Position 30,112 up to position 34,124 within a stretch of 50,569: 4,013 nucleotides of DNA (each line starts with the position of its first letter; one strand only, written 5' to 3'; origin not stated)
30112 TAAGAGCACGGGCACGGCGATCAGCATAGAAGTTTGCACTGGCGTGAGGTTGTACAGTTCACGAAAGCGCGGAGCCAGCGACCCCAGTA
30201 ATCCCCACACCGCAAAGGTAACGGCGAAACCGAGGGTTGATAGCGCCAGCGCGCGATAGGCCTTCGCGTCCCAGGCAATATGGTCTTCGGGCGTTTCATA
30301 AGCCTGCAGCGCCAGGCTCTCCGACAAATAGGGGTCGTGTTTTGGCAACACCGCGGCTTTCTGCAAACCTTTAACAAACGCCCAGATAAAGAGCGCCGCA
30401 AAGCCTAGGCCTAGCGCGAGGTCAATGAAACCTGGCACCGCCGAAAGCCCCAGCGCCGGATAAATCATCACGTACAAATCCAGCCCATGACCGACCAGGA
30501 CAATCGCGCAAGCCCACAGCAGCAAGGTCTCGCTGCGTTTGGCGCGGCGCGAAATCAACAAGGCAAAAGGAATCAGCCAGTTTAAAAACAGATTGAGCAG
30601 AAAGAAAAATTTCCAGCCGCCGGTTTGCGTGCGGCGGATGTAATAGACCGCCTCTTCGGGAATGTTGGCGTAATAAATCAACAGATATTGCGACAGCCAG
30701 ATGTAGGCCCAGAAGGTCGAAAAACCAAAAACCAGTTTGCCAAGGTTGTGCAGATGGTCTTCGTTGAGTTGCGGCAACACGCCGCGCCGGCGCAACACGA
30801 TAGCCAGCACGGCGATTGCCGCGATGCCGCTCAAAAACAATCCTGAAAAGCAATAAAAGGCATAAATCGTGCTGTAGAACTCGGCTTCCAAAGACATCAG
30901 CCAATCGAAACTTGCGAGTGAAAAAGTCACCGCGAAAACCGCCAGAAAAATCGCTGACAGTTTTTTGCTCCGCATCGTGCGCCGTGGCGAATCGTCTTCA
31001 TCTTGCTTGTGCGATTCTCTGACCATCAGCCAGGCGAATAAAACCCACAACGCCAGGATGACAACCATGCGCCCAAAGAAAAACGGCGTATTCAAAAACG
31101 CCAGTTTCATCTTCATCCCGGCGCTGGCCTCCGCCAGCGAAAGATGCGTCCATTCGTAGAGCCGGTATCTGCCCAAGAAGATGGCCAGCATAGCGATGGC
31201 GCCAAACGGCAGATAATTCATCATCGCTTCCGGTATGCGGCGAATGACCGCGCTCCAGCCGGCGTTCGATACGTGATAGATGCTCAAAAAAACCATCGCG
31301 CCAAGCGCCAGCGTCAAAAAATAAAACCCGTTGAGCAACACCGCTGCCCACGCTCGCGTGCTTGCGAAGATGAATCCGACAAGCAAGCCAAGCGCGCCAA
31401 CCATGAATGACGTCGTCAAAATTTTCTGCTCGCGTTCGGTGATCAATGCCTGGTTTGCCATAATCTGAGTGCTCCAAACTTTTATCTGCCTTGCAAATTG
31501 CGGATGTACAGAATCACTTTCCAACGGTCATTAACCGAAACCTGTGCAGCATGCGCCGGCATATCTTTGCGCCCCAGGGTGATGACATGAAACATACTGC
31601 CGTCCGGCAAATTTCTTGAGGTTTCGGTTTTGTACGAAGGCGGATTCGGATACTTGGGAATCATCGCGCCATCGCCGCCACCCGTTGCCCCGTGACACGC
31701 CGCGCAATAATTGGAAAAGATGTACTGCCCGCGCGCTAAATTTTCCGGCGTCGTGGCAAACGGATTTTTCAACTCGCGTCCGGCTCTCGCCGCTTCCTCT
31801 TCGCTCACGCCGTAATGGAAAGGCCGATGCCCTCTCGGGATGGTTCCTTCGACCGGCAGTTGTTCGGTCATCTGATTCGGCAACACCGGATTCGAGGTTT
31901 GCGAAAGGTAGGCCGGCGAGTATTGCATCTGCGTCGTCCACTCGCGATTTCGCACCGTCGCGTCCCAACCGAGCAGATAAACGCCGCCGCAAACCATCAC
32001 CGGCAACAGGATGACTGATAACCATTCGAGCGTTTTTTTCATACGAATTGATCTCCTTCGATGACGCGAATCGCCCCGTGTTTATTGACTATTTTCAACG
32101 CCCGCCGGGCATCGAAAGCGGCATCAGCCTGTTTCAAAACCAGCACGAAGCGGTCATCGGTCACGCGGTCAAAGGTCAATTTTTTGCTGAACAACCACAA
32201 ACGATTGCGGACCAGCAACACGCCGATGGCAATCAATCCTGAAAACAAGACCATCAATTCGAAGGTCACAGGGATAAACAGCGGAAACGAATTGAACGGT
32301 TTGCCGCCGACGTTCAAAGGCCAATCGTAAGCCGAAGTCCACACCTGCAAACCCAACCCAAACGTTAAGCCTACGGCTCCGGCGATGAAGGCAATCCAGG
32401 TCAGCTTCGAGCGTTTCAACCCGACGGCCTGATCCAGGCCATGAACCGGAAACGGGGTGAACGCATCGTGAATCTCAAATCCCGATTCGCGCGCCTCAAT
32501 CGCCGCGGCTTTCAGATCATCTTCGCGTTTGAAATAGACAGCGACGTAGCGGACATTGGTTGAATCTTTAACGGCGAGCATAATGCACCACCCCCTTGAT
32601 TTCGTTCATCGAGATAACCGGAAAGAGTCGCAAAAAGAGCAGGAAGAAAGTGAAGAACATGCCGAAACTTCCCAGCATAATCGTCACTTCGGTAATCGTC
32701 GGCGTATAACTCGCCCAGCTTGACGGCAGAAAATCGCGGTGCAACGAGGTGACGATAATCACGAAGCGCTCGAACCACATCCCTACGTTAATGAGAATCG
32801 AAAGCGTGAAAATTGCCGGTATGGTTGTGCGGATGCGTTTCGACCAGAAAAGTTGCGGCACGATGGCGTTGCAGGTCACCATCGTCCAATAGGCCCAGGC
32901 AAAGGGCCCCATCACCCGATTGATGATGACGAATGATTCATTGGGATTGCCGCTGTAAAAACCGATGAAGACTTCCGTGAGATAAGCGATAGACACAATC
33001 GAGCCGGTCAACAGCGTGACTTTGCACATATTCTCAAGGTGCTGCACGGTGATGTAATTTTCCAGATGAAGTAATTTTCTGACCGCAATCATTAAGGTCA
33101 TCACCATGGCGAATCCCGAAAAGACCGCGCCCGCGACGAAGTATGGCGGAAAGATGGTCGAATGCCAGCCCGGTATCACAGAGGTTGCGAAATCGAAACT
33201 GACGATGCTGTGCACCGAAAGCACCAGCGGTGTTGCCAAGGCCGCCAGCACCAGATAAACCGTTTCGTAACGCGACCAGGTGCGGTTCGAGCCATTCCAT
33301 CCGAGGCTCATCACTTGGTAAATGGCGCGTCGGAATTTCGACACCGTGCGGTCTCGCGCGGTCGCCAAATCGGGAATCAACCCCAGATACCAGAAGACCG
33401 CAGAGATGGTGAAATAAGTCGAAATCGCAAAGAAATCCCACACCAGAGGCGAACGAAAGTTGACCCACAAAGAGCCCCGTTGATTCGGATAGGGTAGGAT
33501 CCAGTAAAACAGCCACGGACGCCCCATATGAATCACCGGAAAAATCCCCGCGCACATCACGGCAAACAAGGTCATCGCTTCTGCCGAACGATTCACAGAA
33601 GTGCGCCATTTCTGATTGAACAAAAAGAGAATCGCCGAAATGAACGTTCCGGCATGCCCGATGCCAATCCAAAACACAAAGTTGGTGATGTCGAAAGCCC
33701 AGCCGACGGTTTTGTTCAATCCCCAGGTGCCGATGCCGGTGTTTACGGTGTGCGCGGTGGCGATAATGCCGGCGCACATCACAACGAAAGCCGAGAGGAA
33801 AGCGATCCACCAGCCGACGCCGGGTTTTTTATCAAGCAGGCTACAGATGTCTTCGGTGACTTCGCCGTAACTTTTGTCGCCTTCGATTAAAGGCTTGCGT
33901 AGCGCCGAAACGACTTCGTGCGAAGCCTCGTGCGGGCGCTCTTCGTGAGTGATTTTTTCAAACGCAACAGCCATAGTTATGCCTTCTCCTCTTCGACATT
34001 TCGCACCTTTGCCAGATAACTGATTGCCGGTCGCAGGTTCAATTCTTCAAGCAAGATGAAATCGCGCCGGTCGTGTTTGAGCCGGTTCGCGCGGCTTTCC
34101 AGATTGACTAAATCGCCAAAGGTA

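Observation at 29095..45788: Single co-directional gene string Rrf2-narC-narGHJI-actABCDE-actF::narK couples membrane nitrate reductase to alternative complex III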

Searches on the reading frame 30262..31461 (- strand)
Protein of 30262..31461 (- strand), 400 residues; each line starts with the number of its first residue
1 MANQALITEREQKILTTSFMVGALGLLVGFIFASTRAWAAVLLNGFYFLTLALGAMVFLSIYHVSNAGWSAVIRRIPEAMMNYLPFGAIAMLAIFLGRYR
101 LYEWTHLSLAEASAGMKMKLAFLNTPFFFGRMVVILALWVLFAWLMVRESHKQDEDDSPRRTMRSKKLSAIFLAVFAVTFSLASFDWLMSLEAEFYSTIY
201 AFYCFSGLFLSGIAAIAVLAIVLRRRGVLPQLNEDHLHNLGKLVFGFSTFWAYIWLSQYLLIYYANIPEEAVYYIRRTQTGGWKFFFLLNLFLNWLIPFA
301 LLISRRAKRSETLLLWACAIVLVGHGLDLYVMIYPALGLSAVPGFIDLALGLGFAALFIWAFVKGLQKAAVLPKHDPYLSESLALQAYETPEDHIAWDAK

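Call 89: search_solved_structures(query=window:30262-31461:-, max_evalue=1e-30, show_alignments=1)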
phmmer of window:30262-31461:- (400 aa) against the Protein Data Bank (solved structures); distinct sequences matched with E-value up to 1e-30: 4.
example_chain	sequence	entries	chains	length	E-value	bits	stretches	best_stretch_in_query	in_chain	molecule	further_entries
6f0k_F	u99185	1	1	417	1.8e-58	201.8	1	25-385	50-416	ActF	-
6btm_F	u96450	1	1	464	9.6e-58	199.5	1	35-382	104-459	Alternative Complex III subunit F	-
6lod_F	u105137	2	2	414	5.7e-39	137.7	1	19-376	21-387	Uncharacterized protein ActF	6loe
8k9e_F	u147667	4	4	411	1.2e-32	116.9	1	20-380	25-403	Quinol:cytochrome c oxidoreductase quinone-binding subunit 2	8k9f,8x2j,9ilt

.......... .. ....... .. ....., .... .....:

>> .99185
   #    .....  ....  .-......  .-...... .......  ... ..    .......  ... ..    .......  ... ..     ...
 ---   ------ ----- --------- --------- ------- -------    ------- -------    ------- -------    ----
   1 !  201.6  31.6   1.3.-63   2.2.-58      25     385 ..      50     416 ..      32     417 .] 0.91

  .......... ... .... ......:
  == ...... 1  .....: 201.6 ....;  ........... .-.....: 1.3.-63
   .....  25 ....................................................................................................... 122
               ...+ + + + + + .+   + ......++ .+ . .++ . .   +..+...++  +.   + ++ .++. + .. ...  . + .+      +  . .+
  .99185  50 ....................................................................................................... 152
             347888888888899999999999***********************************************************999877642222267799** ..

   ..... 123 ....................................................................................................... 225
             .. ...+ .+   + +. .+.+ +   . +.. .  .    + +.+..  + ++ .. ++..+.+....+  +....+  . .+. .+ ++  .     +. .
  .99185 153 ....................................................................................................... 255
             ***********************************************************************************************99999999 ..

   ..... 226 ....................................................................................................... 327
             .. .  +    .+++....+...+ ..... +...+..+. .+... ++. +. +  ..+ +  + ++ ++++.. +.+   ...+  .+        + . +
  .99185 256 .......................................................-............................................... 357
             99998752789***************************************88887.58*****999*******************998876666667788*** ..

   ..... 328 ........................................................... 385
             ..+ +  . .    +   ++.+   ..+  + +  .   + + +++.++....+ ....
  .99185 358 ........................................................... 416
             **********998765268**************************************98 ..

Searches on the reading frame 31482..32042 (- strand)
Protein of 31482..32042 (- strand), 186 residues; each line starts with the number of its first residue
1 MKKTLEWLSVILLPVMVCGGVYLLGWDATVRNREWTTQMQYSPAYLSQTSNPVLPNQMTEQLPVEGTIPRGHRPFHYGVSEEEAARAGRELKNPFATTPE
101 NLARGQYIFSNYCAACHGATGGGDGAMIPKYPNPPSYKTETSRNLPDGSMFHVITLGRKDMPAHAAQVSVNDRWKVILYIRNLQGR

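Call 4: search_protein_families(library=pfam, proteins=[window:31482-32042:-])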
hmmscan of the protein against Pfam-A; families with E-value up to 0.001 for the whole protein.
window:31482-32042:- (186 aa): 2 families
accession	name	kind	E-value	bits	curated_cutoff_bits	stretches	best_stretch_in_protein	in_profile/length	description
PF13442.11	Cytochrome_CBB3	-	1.8e-12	47.8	27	1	101-180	2-68/68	Cytochrome C oxidase, cbb3-type, subunit III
PF00034.26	Cytochrom_C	-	2.1e-08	35.8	21.3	1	103-183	2-89/90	Cytochrome c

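Call 6: search_protein_families(library=ncbifam, proteins=[window:31482-32042:-])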
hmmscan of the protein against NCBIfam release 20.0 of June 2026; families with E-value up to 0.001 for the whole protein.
window:31482-32042:- (186 aa): 6 families
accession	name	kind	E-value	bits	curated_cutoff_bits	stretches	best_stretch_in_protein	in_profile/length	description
NF011054.0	PRK14486.1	equivalog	6e-14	52.2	447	1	85-185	198-292/294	putative bifunctional cbb3-type cytochrome c oxidase subunit II/cytochrome c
NF033864.1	cytochrome579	equivalog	1.7e-06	27.9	280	1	87-183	34-139/179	cytochrome 579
NF050122.1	bc1_QcrC_actin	exception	5.5e-06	25.9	200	1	98-184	132-212/253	cytochrome bc1 complex diheme cytochrome c subunit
TIGR03872.1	cytochrome_MoxG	equivalog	7.1e-05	23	147.8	1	92-184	34-122/133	cytochrome c(L), periplasmic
NF045930.1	Cytc6PetJCyano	equivalog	7.8e-05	22.6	135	1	99-180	25-102/110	cytochrome c6 PetJ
TIGR00782.1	ccoP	equivalog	0.0008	18.8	179.95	0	103-124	108-129/285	cytochrome-c oxidase, cbb3-type subunit III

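Call 59: search_solved_structures(query=window:31482-32042:-, max_evalue=0.001)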
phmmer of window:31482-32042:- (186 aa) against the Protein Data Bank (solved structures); distinct sequences matched with E-value up to 0.001: 11.
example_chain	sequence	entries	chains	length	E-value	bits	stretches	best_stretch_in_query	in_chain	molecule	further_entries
6btm_E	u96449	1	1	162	4.9e-26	95.2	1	32-184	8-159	Alternative Complex III subunit E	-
6f0k_E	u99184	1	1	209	5.4e-25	91.8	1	38-184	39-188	Quinol:cytochrome c oxidoreductase monoheme cytochrome subunit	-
6lod_E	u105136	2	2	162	2.4e-16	63.7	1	48-184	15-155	Cytochrome c domain-containing protein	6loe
6h5l_B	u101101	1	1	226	5.4e-09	39.7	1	103-149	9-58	Conserved hypothetical cytochrome protein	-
7o9u_A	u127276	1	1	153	2.1e-08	37.7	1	71-182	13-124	Cytochrome c552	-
8k9e_E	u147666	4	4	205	6.6e-08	36.1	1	92-184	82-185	Cytochrome c domain-containing protein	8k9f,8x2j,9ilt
9vr0_A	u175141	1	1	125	1e-07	35.5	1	89-182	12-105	Cytochrome c552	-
3mk7_C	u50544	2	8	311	1.7e-05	28.2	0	95-123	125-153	Cytochrome c oxidase, cbb3-type, subunit P | Cbb3-type cytochrome c oxidase subunit CcoP1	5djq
5lo9_A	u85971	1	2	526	7.7e-05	26.1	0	102-147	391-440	Cytochrome C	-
8snh_G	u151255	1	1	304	0.0001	25.7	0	91-138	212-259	Cbb3-type cytochrome c oxidase subunit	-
9wcx_U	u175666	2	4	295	0.00075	22.9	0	100-181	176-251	Cytochrome bc1 complex cytochrome c subunit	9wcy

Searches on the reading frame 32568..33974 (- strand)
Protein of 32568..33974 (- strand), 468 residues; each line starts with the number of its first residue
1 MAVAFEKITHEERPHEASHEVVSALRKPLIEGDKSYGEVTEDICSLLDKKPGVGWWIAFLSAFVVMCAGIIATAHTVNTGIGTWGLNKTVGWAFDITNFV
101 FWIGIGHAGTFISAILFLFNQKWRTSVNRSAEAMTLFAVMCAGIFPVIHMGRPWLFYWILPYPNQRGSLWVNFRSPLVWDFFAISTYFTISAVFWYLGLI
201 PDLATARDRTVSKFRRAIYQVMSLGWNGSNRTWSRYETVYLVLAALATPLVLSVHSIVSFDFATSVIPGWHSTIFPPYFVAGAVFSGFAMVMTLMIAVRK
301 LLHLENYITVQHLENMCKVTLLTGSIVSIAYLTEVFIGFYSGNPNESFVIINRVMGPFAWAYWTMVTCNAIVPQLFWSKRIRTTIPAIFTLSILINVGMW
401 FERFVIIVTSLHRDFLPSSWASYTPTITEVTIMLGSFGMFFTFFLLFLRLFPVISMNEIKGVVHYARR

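Call 4: search_protein_families(library=pfam, proteins=[window:32568-33974:-])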
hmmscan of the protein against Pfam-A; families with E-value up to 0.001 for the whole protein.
window:32568-33974:- (468 aa): 1 family
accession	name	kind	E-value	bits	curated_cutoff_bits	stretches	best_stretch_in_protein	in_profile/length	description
PF03916.19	NrfD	-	7.8e-26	91.9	25.8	1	87-411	6-309/313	Polysulphide reductase, NrfD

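Call 5: search_protein_families(library=ncbifam, proteins=[window:32568-33974:-])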
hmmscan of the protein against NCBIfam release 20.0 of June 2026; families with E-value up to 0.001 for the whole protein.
window:32568-33974:- (468 aa): 2 families
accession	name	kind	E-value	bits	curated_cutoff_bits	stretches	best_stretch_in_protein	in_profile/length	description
NF045798.1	DsrP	equivalog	9.6e-22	77.9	350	2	55-197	12-142/346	sulfate reduction electron transfer complex DsrMKJOP subunit DsrP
NF008133.1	PRK10881.1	equivalog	3e-07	30.2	450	1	55-455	14-375/377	Ni/Fe-hydrogenase cytochrome b subunit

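Call 58: search_solved_structures(query=window:32568-33974:-, max_evalue=1e-10)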
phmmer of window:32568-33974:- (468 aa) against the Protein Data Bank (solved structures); distinct sequences matched with E-value up to 1e-10: 4.
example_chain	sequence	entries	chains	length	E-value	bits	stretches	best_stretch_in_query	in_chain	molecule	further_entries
6btm_C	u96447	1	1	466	1.2e-186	624.9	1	23-463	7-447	Alternative Complex III subunit C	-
6f0k_C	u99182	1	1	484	1.5e-175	588.3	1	27-464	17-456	Polysulphide reductase NrfD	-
6lod_C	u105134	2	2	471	1.5e-157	528.9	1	33-465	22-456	Polysulphide reductase NrfD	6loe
8k9e_C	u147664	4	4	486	9e-153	513.2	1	50-460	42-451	Polysulphide reductase NrfD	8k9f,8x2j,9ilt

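Call 88: search_solved_structures(query=window:32568-33974:-, max_evalue=1e-100, show_alignments=2)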
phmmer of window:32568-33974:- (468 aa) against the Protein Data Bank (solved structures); distinct sequences matched with E-value up to 1e-100: 4.
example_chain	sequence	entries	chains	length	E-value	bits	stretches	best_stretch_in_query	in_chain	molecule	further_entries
6btm_C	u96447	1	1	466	1.2e-186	624.9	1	23-463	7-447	Alternative Complex III subunit C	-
6f0k_C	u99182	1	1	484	1.5e-175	588.3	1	27-464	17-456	Polysulphide reductase NrfD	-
6lod_C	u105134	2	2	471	1.5e-157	528.9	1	33-465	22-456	Polysulphide reductase NrfD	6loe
8k9e_C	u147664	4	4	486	9e-153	513.2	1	50-460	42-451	Polysulphide reductase NrfD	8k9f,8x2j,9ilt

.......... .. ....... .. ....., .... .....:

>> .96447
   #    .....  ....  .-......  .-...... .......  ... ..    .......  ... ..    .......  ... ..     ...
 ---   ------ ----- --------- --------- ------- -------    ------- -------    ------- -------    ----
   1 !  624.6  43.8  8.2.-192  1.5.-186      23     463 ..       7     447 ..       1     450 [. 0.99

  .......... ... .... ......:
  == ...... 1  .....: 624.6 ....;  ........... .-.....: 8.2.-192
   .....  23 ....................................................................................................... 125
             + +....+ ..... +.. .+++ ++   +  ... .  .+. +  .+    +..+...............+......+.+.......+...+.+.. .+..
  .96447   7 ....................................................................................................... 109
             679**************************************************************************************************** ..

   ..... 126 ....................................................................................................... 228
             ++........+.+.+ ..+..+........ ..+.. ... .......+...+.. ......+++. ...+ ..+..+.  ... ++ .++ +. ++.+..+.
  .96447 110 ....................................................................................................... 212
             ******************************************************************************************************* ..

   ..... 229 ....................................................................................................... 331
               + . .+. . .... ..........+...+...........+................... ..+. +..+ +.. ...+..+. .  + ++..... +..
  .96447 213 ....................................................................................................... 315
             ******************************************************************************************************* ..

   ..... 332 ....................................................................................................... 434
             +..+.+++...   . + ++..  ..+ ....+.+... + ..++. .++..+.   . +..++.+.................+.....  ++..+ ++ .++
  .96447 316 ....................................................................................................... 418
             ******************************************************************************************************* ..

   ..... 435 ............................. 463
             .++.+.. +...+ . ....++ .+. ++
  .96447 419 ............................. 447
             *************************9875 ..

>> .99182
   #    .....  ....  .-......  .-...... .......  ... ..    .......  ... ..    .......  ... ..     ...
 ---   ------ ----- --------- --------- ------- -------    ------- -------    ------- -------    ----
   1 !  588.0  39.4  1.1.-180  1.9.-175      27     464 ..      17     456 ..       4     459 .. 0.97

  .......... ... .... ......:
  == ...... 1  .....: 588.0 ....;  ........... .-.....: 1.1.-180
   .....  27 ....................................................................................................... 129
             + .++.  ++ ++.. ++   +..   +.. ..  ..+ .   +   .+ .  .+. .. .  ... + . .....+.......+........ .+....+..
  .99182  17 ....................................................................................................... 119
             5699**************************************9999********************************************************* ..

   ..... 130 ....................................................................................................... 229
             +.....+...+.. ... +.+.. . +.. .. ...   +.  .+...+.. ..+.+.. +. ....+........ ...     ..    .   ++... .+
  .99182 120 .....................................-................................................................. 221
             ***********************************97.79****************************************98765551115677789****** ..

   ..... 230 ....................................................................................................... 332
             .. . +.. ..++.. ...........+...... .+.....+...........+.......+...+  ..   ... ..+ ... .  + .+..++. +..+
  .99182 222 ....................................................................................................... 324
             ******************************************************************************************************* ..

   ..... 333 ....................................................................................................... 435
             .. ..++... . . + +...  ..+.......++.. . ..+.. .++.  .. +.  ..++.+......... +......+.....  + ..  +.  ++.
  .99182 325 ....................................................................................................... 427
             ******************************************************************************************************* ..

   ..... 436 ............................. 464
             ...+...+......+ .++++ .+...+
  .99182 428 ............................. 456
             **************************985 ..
